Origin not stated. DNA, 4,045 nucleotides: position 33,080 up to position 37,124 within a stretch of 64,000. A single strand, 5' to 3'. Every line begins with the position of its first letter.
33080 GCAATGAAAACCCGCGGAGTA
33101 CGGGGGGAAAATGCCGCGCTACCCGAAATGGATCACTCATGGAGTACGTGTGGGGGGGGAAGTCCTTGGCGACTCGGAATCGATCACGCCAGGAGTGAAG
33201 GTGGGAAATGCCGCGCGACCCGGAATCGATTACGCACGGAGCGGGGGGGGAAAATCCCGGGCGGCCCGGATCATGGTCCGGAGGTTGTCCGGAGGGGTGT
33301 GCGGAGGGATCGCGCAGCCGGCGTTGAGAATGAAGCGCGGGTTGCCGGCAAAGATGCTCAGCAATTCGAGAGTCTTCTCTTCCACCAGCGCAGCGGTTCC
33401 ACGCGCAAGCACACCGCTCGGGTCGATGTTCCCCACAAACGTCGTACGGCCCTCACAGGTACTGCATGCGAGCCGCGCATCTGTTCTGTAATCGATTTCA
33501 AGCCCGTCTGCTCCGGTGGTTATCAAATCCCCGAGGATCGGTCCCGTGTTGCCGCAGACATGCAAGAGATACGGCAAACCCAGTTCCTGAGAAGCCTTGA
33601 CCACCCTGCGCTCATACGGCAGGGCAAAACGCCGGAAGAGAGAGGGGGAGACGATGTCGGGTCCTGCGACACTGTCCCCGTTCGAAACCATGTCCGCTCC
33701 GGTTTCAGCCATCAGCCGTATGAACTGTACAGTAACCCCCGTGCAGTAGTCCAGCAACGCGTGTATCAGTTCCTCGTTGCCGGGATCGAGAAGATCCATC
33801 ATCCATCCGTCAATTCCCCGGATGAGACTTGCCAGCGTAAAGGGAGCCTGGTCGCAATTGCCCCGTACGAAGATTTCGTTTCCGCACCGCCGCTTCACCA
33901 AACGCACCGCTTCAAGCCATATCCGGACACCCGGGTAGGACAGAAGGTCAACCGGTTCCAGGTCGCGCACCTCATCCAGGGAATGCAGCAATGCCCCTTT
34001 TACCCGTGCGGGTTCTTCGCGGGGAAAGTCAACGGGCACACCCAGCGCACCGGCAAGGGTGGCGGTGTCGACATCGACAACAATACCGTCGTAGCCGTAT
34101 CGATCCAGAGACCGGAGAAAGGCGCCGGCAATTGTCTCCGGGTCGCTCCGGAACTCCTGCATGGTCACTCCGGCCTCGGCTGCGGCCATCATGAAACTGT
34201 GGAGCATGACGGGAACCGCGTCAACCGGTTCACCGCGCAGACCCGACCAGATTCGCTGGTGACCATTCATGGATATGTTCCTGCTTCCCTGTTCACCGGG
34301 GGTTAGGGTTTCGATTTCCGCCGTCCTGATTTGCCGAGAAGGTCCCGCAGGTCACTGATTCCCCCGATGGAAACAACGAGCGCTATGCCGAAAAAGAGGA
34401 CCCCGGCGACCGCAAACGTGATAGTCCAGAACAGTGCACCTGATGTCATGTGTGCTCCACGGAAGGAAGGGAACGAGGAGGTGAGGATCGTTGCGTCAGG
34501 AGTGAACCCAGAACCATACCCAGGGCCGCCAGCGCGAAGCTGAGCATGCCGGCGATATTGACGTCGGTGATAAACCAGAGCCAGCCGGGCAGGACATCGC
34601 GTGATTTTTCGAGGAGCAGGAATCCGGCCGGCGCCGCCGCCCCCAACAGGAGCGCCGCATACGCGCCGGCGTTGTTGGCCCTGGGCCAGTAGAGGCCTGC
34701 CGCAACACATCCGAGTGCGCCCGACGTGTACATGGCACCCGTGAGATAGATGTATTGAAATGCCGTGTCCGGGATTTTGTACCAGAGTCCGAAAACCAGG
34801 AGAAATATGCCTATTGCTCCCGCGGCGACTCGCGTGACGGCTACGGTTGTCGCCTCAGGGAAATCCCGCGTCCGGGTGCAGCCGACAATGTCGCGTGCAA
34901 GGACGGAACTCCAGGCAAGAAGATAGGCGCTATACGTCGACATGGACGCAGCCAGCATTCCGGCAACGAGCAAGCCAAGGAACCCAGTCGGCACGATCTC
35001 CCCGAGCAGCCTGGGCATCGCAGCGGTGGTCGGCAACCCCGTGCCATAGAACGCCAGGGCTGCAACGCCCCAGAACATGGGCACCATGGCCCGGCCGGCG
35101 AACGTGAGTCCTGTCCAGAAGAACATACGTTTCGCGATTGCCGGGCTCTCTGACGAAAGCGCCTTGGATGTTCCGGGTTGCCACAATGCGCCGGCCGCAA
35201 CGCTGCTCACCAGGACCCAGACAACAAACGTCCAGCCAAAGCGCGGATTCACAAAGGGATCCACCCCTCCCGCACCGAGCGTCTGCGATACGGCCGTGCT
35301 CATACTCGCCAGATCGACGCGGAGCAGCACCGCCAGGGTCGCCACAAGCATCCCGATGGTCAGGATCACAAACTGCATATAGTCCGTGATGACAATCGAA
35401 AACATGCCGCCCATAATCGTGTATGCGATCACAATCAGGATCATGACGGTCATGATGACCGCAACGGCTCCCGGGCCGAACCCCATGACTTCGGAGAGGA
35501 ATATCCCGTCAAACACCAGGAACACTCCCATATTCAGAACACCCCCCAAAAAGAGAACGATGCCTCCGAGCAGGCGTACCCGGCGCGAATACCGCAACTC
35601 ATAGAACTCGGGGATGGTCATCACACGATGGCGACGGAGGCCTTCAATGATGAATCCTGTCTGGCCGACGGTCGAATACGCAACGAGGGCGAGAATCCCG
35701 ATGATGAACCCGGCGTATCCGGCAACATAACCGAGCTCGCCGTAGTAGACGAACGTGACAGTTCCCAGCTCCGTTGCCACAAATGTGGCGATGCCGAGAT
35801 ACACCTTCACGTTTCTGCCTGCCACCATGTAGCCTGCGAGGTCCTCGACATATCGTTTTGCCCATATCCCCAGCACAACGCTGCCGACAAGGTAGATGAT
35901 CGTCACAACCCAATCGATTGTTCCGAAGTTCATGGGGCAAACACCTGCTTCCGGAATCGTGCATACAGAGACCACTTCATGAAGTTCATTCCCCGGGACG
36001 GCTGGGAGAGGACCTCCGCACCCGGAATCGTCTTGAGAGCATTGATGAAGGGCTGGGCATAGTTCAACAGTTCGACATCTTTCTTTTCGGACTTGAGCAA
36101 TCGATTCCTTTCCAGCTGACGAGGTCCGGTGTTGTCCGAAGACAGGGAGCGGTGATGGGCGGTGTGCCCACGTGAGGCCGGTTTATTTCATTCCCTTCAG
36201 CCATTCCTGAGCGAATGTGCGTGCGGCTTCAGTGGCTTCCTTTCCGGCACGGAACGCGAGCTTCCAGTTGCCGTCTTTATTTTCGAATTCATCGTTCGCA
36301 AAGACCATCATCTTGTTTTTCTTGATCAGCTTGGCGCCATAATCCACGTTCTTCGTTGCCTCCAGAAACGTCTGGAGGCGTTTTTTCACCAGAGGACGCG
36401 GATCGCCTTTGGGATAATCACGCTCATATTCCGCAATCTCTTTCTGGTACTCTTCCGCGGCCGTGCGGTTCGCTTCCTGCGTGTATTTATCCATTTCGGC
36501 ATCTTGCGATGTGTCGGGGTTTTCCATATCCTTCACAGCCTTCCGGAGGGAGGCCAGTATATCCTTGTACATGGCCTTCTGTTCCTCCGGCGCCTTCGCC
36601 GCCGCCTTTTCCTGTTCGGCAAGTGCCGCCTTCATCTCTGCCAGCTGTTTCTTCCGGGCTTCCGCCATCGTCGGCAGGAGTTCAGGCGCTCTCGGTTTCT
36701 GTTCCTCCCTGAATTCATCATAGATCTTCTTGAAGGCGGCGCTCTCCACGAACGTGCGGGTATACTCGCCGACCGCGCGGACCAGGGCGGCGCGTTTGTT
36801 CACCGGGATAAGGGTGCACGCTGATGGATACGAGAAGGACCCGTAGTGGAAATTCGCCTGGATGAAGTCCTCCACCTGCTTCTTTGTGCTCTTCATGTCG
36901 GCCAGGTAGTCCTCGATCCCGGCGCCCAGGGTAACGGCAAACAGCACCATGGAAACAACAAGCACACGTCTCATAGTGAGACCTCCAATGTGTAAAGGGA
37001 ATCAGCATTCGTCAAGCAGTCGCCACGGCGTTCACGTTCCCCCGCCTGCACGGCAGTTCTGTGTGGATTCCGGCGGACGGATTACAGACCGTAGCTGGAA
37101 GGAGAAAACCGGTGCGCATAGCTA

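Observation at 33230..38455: Full-length MtaB homologue with an MtaA-like URO-D gene and a Na+/solute symporter, but no corrinoid protein, in a T9SS-bearing and apparently O2-using bacterium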

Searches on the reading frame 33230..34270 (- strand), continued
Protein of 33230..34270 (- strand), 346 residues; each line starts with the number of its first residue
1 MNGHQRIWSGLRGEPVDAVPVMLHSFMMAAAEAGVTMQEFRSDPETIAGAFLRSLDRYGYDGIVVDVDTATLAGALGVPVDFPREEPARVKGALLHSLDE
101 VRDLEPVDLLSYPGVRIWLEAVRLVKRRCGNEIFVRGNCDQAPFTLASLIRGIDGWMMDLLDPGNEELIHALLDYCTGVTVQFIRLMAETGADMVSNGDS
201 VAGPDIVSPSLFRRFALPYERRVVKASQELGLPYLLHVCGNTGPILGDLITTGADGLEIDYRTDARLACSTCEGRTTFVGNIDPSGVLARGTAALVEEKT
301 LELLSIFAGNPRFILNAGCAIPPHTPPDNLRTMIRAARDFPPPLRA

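Call 63: search_solved_structures(query=window:33230-34270:-, show_alignments=2, max_evalue=0.00001)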
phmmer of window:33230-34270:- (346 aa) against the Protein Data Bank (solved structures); distinct sequences matched with E-value up to 0.00001: 21.
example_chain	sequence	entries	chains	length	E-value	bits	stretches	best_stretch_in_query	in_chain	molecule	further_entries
4ay7_A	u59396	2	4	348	4e-32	115.1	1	6-339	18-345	METHYLCOBALAMIN: COENZYME M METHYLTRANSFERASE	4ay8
6w2o_A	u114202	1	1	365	8.7e-18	68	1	5-337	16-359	Uroporphyrinogen decarboxylase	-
1j93_A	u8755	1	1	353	1.6e-16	63.9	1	52-337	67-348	UROPORPHYRINOGEN DECARBOXYLASE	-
4zr8_A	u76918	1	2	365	5.1e-16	62.2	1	10-327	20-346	Uroporphyrinogen decarboxylase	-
4exq_A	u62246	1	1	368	3.3e-15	59.5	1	40-334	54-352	Uroporphyrinogen decarboxylase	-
4wsh_A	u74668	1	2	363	6.1e-15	58.7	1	10-337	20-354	Uroporphyrinogen decarboxylase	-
3cyv_A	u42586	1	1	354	1.5e-13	54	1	12-337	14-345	Uroporphyrinogen decarboxylase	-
1jpk_A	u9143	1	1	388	6.6e-11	45.4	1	43-337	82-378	UROPORPHYRINOGEN DECARBOXYLASE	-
3gw0_A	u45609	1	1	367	1.6e-10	44.1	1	43-337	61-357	Uroporphyrinogen decarboxylase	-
2q6z_A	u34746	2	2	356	2.1e-10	43.7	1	43-337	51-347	Uroporphyrinogen decarboxylase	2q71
1r3w_A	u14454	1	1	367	2.3e-10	43.6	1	43-337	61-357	Uroporphyrinogen Decarboxylase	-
3gvv_A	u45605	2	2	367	2.7e-10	43.4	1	43-337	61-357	Uroporphyrinogen decarboxylase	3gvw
1r3q_A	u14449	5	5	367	2.7e-10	43.4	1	43-337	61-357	Uroporphyrinogen Decarboxylase | PROTEIN (UROPORPHYRINOGEN DECARBOXYLASE)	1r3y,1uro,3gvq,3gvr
3gw3_A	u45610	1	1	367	4.1e-10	42.8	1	43-337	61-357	Uroporphyrinogen decarboxylase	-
1jph_A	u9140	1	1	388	6.2e-10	42.2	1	43-337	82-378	UROPORPHYRINOGEN DECARBOXYLASE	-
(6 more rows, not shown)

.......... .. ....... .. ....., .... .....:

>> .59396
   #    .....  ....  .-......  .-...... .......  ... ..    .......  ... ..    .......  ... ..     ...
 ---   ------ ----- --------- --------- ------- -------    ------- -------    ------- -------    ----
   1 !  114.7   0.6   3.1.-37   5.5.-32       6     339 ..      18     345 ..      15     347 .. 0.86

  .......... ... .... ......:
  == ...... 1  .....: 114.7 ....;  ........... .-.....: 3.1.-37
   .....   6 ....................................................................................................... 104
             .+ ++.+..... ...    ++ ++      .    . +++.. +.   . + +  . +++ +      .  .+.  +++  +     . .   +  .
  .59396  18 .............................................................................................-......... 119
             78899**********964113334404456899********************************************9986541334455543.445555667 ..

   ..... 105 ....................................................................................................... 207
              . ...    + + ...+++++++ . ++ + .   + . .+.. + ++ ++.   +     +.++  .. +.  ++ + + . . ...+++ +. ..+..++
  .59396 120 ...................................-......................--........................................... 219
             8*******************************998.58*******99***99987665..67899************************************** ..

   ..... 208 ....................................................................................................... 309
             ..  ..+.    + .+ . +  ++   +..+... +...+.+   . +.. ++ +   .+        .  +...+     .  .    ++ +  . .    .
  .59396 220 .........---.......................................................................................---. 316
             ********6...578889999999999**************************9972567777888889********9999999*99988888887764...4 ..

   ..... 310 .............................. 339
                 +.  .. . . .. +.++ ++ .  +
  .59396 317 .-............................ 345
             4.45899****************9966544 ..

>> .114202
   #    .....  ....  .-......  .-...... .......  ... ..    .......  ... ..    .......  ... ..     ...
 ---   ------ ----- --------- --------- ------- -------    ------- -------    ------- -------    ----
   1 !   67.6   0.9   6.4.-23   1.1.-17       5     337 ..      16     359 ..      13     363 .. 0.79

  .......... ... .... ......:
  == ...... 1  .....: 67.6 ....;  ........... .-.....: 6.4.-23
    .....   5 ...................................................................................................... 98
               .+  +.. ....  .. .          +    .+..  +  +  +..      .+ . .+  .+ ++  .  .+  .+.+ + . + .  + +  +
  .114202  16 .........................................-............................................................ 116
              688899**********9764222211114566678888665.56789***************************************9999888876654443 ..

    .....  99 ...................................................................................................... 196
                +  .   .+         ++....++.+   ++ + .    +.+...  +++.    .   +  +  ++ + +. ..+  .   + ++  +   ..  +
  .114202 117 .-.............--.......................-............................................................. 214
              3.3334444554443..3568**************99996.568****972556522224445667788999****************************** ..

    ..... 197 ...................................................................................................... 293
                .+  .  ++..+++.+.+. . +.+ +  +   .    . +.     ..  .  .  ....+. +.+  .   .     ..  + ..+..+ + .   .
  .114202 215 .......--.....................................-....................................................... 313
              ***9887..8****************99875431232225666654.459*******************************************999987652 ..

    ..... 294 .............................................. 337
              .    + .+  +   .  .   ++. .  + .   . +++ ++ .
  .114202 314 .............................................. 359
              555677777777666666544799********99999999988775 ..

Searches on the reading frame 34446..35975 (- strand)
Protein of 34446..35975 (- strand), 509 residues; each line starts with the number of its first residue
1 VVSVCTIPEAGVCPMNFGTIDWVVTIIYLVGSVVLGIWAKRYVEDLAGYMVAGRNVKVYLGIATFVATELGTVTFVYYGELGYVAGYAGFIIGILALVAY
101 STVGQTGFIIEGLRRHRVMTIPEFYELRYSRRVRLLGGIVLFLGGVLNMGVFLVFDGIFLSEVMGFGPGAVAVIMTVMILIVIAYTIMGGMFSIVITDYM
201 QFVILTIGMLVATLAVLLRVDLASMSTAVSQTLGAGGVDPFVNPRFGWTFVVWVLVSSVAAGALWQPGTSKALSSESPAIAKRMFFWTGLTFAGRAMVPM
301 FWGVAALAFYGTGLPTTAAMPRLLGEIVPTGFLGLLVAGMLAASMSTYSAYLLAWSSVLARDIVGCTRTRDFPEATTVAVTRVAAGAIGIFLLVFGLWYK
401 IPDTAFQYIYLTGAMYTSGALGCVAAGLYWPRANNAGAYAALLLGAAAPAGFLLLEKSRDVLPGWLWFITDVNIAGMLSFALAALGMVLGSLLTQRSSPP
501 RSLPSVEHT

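Call 3: search_protein_families(library=pfam, proteins=[window:34446-35975:-], max_evalue=0.01)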
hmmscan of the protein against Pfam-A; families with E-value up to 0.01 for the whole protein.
window:34446-35975:- (509 aa): 1 family
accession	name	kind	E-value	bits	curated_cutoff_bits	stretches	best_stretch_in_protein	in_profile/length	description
PF00474.23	SSF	-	6.1e-24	85.1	22.8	1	49-445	1-406/406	Sodium:solute symporter family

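Call 4: search_protein_families(library=ncbifam, proteins=[window:34446-35975:-], max_evalue=0.01)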
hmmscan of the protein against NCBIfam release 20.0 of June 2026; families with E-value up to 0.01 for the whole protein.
window:34446-35975:- (509 aa): 5 families
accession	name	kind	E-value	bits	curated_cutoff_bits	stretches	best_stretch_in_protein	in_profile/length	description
TIGR00813.1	sss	superfamily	3.4e-34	118.6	184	1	49-445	1-411/411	sodium/solute symporter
NF007790.0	PRK10484.1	equivalog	5.5e-15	55.2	401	1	25-446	11-445/527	solute:sodium symporter family transporter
TIGR02119.1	panF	equivalog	1.2e-13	50.9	328.05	1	25-448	7-433/471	sodium/pantothenate symporter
TIGR02121.1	Na_Pro_sym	equivalog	4.3e-13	48.8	515.5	1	23-448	5-433/488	sodium/proline symporter PutP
TIGR03648.1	Na_symport_lg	subfamily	5.7e-13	48.1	320.75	2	328-490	358-519/547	VC_2705 family sodium/solute symporter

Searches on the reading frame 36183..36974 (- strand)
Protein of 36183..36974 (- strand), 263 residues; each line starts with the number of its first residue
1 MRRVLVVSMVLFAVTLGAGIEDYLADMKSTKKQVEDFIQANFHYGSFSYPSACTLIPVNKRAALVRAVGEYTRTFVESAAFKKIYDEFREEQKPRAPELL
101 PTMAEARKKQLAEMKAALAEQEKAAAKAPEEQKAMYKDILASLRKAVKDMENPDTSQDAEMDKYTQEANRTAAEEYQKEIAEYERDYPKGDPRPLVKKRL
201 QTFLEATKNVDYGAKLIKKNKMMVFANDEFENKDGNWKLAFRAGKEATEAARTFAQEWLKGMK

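Call 3: search_protein_families(library=pfam, proteins=[window:36183-36974:-], max_evalue=0.01)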
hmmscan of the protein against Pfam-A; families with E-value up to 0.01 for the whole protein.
window:36183-36974:- (263 aa): 0 families

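Call 4: search_protein_families(library=ncbifam, proteins=[window:36183-36974:-], max_evalue=0.01)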
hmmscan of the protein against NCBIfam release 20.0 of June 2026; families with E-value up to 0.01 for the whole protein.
window:36183-36974:- (263 aa): 0 families
